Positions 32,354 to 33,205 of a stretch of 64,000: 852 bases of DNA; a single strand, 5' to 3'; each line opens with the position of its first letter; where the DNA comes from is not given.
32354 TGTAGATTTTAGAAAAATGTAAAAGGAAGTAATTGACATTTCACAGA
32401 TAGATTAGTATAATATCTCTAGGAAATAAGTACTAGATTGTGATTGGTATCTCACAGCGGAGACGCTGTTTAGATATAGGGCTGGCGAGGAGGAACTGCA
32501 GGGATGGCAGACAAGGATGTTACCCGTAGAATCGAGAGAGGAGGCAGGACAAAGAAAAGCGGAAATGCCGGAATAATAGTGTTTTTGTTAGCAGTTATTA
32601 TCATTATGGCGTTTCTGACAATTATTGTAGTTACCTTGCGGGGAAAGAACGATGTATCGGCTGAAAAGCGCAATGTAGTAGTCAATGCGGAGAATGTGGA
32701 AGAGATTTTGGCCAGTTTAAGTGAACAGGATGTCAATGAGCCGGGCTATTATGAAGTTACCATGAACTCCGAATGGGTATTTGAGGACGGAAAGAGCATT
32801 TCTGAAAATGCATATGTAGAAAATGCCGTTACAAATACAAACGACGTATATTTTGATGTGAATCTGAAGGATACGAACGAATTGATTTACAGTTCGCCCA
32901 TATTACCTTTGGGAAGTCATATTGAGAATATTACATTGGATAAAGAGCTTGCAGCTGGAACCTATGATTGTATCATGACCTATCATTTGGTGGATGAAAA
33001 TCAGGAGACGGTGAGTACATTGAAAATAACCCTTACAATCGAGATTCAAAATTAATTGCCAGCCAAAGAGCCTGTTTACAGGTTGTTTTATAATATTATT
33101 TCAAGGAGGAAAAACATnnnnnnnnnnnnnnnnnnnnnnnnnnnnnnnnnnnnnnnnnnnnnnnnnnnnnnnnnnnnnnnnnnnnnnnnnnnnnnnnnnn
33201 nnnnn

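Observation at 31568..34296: Uncharacterised surface-fibre or S-layer-like module: two paralogous secreted subunits plus a membrane anchor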

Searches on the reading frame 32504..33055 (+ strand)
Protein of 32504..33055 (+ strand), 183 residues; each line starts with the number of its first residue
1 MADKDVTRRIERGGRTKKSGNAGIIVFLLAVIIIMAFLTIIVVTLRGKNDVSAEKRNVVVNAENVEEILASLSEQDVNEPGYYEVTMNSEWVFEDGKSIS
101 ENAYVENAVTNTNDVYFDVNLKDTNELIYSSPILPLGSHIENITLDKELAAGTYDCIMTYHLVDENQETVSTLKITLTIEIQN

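Call 3: search_protein_families(library=pfam, proteins=[window:32504-33055:+], max_evalue=1)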
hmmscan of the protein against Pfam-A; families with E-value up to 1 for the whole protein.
window:32504-33055:+ (183 aa): 0 families

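Call 5: search_protein_families(library=ncbifam, proteins=[window:32504-33055:+], max_evalue=1)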
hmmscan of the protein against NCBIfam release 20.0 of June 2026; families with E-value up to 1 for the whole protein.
window:32504-33055:+ (183 aa): 1 family
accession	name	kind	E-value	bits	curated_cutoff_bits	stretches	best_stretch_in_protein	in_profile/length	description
NF033598.2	elast_bind_EbpS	equivalog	0.032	13.1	300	1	15-57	298-341/498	elastin-binding protein EbpS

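Call 12: find_homologous_proteins(query=window:32504-33055:+)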
Query window:32504-33055:+ (183 aa): 666 proteins with E <= 0.001 among 740 candidates; the best 120 are listed.
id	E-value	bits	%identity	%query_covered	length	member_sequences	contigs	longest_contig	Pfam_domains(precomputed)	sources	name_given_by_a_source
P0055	1.0e-110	385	100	100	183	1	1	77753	-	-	-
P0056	2.9e-88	312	78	100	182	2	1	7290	-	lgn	-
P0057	4.8e-84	298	74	99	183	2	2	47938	-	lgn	-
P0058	4.0e-75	269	68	100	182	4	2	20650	-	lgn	-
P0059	4.4e-59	217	60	94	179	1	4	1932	-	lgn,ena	-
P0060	8.2e-58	213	62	91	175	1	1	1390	-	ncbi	-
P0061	3.7e-56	208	54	98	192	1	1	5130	-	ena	-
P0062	3.0e-55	205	70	62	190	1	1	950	-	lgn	-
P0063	7.6e-55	203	62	78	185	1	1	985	-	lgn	-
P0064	1.1e-54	203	66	69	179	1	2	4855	-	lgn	-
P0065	2.3e-54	202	67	72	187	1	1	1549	-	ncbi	-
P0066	2.4e-54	202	66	69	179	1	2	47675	-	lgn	-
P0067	2.8e-54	202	62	72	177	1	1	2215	-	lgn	-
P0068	1.2e-53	199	69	69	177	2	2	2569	-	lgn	-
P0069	2.4e-53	198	61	75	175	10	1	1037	-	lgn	-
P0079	2.2e-52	195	65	69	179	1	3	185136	-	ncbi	-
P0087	4.0e-52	195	60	74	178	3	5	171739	-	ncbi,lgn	-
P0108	6.5e-51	191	54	97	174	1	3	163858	-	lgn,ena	-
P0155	6.1e-49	184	58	69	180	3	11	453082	-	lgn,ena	-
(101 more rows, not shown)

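Call 14: find_encoding_contigs(protein=P0155, flank=8000, max_places=2)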
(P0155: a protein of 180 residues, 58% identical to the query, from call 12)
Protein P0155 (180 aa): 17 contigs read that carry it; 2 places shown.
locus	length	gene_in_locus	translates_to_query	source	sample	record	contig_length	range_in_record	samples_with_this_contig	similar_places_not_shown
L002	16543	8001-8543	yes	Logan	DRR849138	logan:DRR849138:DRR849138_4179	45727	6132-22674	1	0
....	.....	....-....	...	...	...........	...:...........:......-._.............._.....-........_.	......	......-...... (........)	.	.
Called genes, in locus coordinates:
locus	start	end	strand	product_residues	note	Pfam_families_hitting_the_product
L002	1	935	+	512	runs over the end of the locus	PF22638:FlgK_D1, PF06429:Flg_bbr_C (weak)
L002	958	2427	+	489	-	PF00669:Flagellin_N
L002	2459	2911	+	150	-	PF02623:FliW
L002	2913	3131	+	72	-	PF02599:CsrA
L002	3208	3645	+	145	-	PF03646:FlaG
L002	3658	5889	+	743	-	PF02465:FliD_N, PF07195:FliD_C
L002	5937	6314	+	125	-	PF02561:FliS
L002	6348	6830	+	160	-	-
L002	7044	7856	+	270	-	PF00669:Flagellin_N, PF00700:Flagellin_C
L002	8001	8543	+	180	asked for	-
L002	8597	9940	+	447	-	-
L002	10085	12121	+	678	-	PF00884:Sulfatase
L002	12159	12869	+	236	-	PF01128:IspD, PF12804:NTP_transf_3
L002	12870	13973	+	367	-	PF01370:Epimerase, PF02719:Polysacc_synt_2 (faint), PF04321:RmlD_sub_bind, PF01073:3Beta_HSD, PF07993:NAD_binding_4, PF16363:GDP_Man_Dehyd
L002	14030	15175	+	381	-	PF22674:C2185-like_N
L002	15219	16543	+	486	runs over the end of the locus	PF00534:Glycos_transf_1 (weak), PF13692:Glyco_trans_1_4 (weak)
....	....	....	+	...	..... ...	-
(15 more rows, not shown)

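Call 30: find_related_loci(query=A2, collection=genome_contigs, flank=8000)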
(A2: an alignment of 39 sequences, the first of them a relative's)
Query A2 (183 aa) in genome_contigs; peptide patterns used: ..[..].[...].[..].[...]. (x = any residue, [..] = any of these).
87 stretches matched a pattern; 79 encode a relative of the query (tblastn E <= 1e-3); 79 distinct loci.
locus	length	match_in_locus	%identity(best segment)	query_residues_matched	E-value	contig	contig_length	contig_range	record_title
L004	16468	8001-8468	56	25-179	8e-55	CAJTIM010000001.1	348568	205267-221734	Clostridia bacterium isolate B90_2 genome assembly, contig: MGBC000266.1, whole genome shotgun sequence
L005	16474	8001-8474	56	25-181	1e-54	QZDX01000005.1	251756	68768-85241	Bacterium 1XD21-13 strain 1XD21-13 Scaffold5_1, whole genome shotgun sequence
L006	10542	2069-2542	57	25-181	1e-53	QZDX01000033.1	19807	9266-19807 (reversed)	Bacterium 1XD21-13 strain 1XD21-13 Scaffold33_1, whole genome shotgun sequence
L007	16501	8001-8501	53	16-181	8e-54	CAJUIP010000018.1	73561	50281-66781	MAG TPA_asm: uncultured Lachnospiraceae bacterium isolate MGBC137839 genome assembly, contig: MGBC137839.18, whole genom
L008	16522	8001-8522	49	6-183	3e-53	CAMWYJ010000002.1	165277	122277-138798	MAG TPA_asm: uncultured Clostridium sp. isolate SRR14411256_bin.6_metawrap_v1.3_MAG genome assembly, contig: NODE.5_leng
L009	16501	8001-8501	53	15-183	8e-52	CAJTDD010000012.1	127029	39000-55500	Lachnospiraceae bacterium isolate B50_50_CF_H genome assembly, contig: MGBC000111.12, whole genome shotgun sequence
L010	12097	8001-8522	48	6-183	1e-50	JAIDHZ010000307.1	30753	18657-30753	MAG: Lachnospiraceae bacterium isolate SC0328_S13_6 SC0328_S13_6_contig_307, whole genome shotgun sequence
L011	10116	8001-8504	45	16-181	2e-49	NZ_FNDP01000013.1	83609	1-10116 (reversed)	Pseudobutyrivibrio sp. 49, whole genome shotgun sequence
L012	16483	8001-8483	52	25-183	4e-48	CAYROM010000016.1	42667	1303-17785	MAG TPA_asm: uncultured Lachnobacterium sp. isolate SRP222994_co1_132 genome assembly, contig: NODE_1543_length_42667_co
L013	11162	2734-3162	55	39-183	5e-48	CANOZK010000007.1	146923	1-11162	MAG TPA_asm: uncultured Lachnospiraceae bacterium isolate SRR19759418_bin.37_metawrap_v1.3_MAG genome assembly, contig:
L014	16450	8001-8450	51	25-179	8e-48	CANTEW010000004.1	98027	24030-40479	MAG TPA_asm: uncultured Lachnospiraceae bacterium isolate SRR18243791_bin.57_metawrap_v1.3_MAG genome assembly, contig:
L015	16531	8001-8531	44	1-183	4e-47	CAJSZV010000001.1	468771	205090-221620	Clostridiaceae bacterium isolate A68_60.CX.DSS genome assembly, contig: MGBC000080.1, whole genome shotgun sequence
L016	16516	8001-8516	45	10-179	3e-47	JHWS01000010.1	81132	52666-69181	Lachnospiraceae bacterium NC2008 T528DRAFT_scaffold00010.10_C, whole genome shotgun sequence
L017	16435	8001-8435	52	40-183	8e-47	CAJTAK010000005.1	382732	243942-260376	Clostridia bacterium isolate A46_38.BP.DSS genome assembly, contig: MGBC000058.5, whole genome shotgun sequence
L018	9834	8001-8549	44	5-181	2e-46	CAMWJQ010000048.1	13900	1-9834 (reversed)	MAG TPA_asm: uncultured Lachnospiraceae bacterium isolate SRR14411250_bin.3_metawrap_v1.3_MAG genome assembly, contig: N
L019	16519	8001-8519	47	9-181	4e-46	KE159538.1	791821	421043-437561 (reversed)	Lachnospiraceae bacterium A4 genomic scaffold acPFC-supercont1.2, whole genome shotgun sequence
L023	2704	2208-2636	53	38-183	9e-46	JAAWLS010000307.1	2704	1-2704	MAG: Lachnospiraceae bacterium isolate ABMPRH_240_1 SL341411_scaffold_46129, whole genome shotgun sequence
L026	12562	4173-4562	55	55-183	6e-45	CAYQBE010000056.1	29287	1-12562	MAG TPA_asm: uncultured Clostridium sp. isolate SRP287540_co2_291 genome assembly, contig: NODE_1628_length_29287_cov_16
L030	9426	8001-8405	54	48-183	5e-45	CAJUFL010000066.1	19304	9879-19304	MAG TPA_asm: uncultured Lachnospiraceae bacterium isolate MGBC129221 genome assembly, contig: MGBC129221.66, whole genom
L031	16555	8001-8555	46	5-179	1e-44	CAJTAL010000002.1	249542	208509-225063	Lachnospiraceae bacterium isolate A13_5.CF.DSS genome assembly, contig: MGBC000028.2, whole genome shotgun sequence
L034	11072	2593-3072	45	15-174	2e-44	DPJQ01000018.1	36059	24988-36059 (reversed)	MAG TPA_asm: Lachnospiraceae bacterium isolate UBA11957 contig_15355, whole genome shotgun sequence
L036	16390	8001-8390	54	55-183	3e-44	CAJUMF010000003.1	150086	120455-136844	MAG TPA_asm: uncultured Dorea sp. isolate MGBC161213 genome assembly, contig: MGBC161213.3, whole genome shotgun sequenc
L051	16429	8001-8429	45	22-179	4e-42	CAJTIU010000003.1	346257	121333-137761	Lachnospiraceae bacterium isolate C64_1 genome assembly, contig: MGBC000228.3, whole genome shotgun sequence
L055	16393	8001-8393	51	54-183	2e-41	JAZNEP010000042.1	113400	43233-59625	MAG: Lachnospiraceae bacterium isolate T1900044719_TS20190185.MAGScoT_cleanbin_000022 SGB_1899_k141_2761541, whole genom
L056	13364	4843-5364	40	12-183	4e-41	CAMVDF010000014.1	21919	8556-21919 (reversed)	MAG TPA_asm: uncultured Lachnospiraceae bacterium isolate SRR8387714_bin.49_metaWRAP_v1.3_MAG genome assembly, contig: E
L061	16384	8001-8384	51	55-179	2e-40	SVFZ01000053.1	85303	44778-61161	MAG: Butyrivibrio sp. isolate SIG345 k141_307193, whole genome shotgun sequence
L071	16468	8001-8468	45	35-183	5e-39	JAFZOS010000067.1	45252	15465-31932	MAG: Lachnospiraceae bacterium isolate RGIG7959 Water_buffalos_Rumen-1__c783620, whole genome shotgun sequence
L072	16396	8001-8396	52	50-179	4e-39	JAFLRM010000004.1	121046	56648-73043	MAG: Acetatifactor sp. isolate HAN001 Seq4, whole genome shotgun sequence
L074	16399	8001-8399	47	47-183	7e-37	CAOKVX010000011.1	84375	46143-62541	MAG TPA_asm: uncultured Clostridia bacterium isolate SRR15730548_bin.26_metawrap_v1.3_MAG genome assembly, contig: NODE.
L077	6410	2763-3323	44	5-182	5e-36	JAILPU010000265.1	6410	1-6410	MAG: Lachnospiraceae bacterium isolate RUI340 k141_12533912_flag=1_multi=6.0000_len=6410, whole genome shotgun sequence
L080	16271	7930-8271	58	69-182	6e-41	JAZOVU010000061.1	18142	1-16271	MAG: Candidatus Pelethomonas sp. isolate T1900045525_YK20190219.MAGScoT_cleanbin_000023 SGB_7681_k141_1406630, whole gen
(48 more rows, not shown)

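Call 37: predict_structure(alignment_id=A2)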
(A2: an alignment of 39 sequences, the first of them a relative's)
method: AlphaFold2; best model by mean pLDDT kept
length: 183 residues; sequences in the alignment: 39
mean_pLDDT: 79.4   pTM: 0.56
mean pLDDT of the five models: 79.4, 78.9, 77.7, 77.5, 76.4
residues with pLDDT >= 90: 88; 70-90: 37; 50-70: 34; < 50: 24
segments of 3 or more residues with pLDDT < 50: 1-5, 7-20, 50-52
pLDDT, mean of each block of 10 residues (from residue 1): 45 42 69 87 66 53 67 58 89 95 95 94 96 94 95 97 89 95 95
secondary structure, 60 per line:
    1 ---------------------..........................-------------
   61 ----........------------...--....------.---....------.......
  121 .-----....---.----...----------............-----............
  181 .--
elements in order: H22-47 H65-72 E85-87 E90-93 E104-107 E114-121 E127-130 E139-141 E152-163 E169-181

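Call 41: search_protein_families(library=pfam, proteins=[L055:9457-10689:+, L051:6075-7439:+, L074:10507-11613:-, L004:2888-3601:+, L007:4513-5667:+, L031:4013-5698:-, L056:6981-8408:+, L026:5836-6948:+, L023:657-1871:+, L036:11025-12281:+], max_evalue=0.001)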
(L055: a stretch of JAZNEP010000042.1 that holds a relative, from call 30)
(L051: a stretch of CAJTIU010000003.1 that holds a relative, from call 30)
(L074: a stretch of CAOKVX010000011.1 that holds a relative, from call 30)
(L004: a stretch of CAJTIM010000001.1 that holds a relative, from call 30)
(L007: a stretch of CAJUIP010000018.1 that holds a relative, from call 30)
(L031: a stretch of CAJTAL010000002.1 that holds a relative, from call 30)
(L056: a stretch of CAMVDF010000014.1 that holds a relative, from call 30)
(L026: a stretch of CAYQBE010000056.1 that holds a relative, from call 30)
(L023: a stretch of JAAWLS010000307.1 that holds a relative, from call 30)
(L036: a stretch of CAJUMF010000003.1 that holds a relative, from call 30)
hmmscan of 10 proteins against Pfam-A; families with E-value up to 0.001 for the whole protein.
L055:9457-10689:+ (410 aa): 0 families

L051:6075-7439:+ (454 aa): 3 families
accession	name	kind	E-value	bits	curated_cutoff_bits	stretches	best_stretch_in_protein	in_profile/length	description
PF07282.18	Cas12f1-like_TNB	-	2.1e-10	41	26.3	1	366-426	4-60/60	Cas12f1-like, TNB domain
PF01385.25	OrfB_IS605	-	0.0007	20.2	30.5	0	238-327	3-90/120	Probable transposase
PF08271.17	Zn_Ribbon_TF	-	0.00079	19.4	29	0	393-419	3-32/43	TFIIB zinc-binding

L074:10507-11613:- (368 aa): 10 families
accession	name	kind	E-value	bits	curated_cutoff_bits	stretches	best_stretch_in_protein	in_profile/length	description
PF04432.18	FrhB_FdhB_C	-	6.3e-20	72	23.3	1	158-318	3-141/150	Coenzyme F420 hydrogenase/dehydrogenase, beta subunit C terminus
PF12838.12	Fer4_7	-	4.6e-08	33.9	27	1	9-57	2-52/52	4Fe-4S dicluster domain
PF12797.12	Fer4_2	-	1.1e-06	28.7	24.5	1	35-54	2-21/22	4Fe-4S binding domain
PF00037.32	Fer4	-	3.7e-06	27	21.1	1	7-25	6-24/24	4Fe-4S binding domain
PF04422.18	FrhB_FdhB_N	-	5.4e-06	26.9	22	1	73-146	1-77/78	Coenzyme F420 hydrogenase/dehydrogenase, beta subunit N-term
PF13237.11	Fer4_10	-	9.2e-06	25.9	25.5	1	36-65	2-22/53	4Fe-4S dicluster domain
PF13187.11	Fer4_9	-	3.6e-05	24.2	27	1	8-56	1-50/52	4Fe-4S dicluster domain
PF14697.11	Fer4_21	-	6.9e-05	23.3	35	0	37-62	2-27/59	4Fe-4S dicluster domain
PF12837.12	Fer4_6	-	0.00012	22.3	25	0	36-56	2-22/24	4Fe-4S binding domain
PF13484.11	Fer4_16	-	0.00024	22.2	30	0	42-79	1-38/66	4Fe-4S double cluster binding domain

L004:2888-3601:+ (237 aa): 3 families
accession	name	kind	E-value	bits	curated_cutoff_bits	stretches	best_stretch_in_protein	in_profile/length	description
PF01128.25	IspD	-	5.4e-34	118.3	27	1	4-229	2-220/221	2-C-methyl-D-erythritol 4-phosphate cytidylyltransferase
PF12804.13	NTP_transf_3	-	1.1e-11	45.6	27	1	5-139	1-124/160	MobA-like NTP transferase domain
PF00483.29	NTP_transferase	-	0.00031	20.9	21.2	1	5-66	2-66/245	Nucleotidyl transferase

L007:4513-5667:+ (384 aa): 1 family
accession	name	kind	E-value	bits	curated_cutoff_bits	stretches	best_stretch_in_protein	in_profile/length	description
PF00589.27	Phage_integrase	-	3.5e-27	95.7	27.1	1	210-366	26-170/172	Phage integrase family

L031:4013-5698:- (561 aa): 2 families
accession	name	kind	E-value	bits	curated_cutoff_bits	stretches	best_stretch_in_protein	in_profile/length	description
PF09820.16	AAA-ATPase_like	-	1.1e-47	162.9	26.1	1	7-229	2-201/201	Predicted AAA-ATPase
PF08011.17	PDDEXK_9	-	3.3e-16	59.6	25.5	1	455-560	2-102/105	PD-(D/E)XK nuclease superfamily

L056:6981-8408:+ (475 aa): 1 family
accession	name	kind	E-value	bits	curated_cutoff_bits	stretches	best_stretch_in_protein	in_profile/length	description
PF00501.34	AMP-binding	-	3.6e-36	125.2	29.9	1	7-336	6-383/384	AMP-binding enzyme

L026:5836-6948:+ (370 aa): 6 families
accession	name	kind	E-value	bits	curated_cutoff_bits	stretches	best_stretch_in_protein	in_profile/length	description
PF03275.19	GLF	-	3.6e-83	278.7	26.3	1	146-348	1-203/203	UDP-galactopyranose mutase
PF13450.12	NAD_binding_8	-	2.5e-21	76.1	21.9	1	6-72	1-68/68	NAD(P)-binding Rossmann-like domain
PF01593.30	Amino_oxidase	-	9.6e-07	28.9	19.8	1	11-83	1-72/443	Flavin containing amine oxidoreductase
PF12831.13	FAD_oxidored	-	0.00046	20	27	1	3-44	1-42/416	FAD dependent oxidoreductase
PF01494.25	FAD_binding_3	-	0.00093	18.9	22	0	3-34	3-34/349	FAD binding domain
PF00890.30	FAD_binding_2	-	0.00094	18.9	20.4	0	3-40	1-38/414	FAD binding domain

L023:657-1871:+ (404 aa): 0 families

L036:11025-12281:+ (418 aa): 1 family
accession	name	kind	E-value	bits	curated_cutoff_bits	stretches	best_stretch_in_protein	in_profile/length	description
PF10364.14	NKWYS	-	2.1e-16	60.6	25.1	1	295-401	34-139/139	Putative capsular polysaccharide synthesis protein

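Call 42: fold_search(model_id=the predicted structure, library=pdb)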
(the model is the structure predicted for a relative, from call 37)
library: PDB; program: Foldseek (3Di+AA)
matches with E <= 10: 1380; with E <= 0.001: 0
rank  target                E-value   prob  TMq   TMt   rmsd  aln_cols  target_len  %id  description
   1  2xwx_A                1.8e-03  1.00  0.38  0.20   4.1       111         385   14  Vibrio cholerae colonization factor GbpA crystal structure (released 2011-11-16)
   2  3m7o_B                5.4e-03  0.96  0.27  0.34   7.4       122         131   14  Crystal structure of mouse MD-1 in complex with phosphatidylcholine (released 2010-06-09)
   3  5m5p_A                7.1e-03  1.00  0.37  0.05   6.7       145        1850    9  S. cerevisiae spliceosomal helicase Brr2 (271-end) in complex with the Jab/MPN domain of S. cerevisiae Prp8 (released 2016-12-07)
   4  5m5p_C                1.1e-02  0.99  0.35  0.05   7.6       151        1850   10  S. cerevisiae spliceosomal helicase Brr2 (271-end) in complex with the Jab/MPN domain of S. cerevisiae Prp8 (released 2016-12-07)
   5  3t6q_C                1.2e-02  0.85  0.26  0.31   7.1       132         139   14  Crystal structure of mouse RP105/MD-1 complex (released 2011-11-09)
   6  5c71_A                1.6e-02  1.00  0.34  0.12   4.8       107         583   14  The structure of Aspergillus oryzae a-glucuronidase complexed with glycyrrhetinic acid monoglucuronide (released 2016-06-29)
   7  9fz9_A                1.6e-02  0.99  0.32  0.13   4.2       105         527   16  Glycoside Hydrolase Family 157 from Labilibaculum antarcticum, wild type SeMet derivative (LaGH157) (released 2025-07-16)
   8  8gul_A                2.0e-02  1.00  0.37  0.17   4.2       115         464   14  Chitin-active AA10 LPMO (GbpA) complexed with Cu(II) from Vibrio campbellii (released 2023-06-21)
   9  4phx_F                2.2e-02  0.96  0.31  0.41   5.9       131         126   12  Crystal structure of AggB, the minor subunit of aggregative adherence fimbriae type I from the Escherichia coli O4H104 (released 2014-10-01)
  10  9fz9_C                2.4e-02  0.99  0.34  0.14   4.1       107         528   15  Glycoside Hydrolase Family 157 from Labilibaculum antarcticum, wild type SeMet derivative (LaGH157) (released 2025-07-16)
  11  9yc3_B                2.6e-02  0.98  0.30  0.45   6.3       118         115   13  Crystal structure of malaria transmission-blocking antigen PfHAP2 domain 3 in complex with nanobody WNb 334 (released 2025-12-31)
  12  9g4n_C                2.9e-02  0.99  0.33  0.14   4.2       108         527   17  Glycoside Hydrolase Family 157 from Labilibaculum antarcticum (LaGH157) E224A mutant in complex with Laminaritriose an (released 2025-05-21)
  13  5gm6_B                2.9e-02  0.99  0.37  0.05   8.4       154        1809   12  Cryo-EM structure of the activated spliceosome (Bact complex) at 3.5 angstrom resolution (released 2016-09-21)
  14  9g4n_B                3.0e-02  0.99  0.34  0.14   4.2       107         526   15  Glycoside Hydrolase Family 157 from Labilibaculum antarcticum (LaGH157) E224A mutant in complex with Laminaritriose an (released 2025-05-21)
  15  3idu_A                3.2e-02  0.89  0.27  0.37   6.3       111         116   11  Crystal Structure of the CARDB domain of the PF1109 protein in complex with di-metal ions from Pyrococcus furiosus, No (released 2009-08-04)
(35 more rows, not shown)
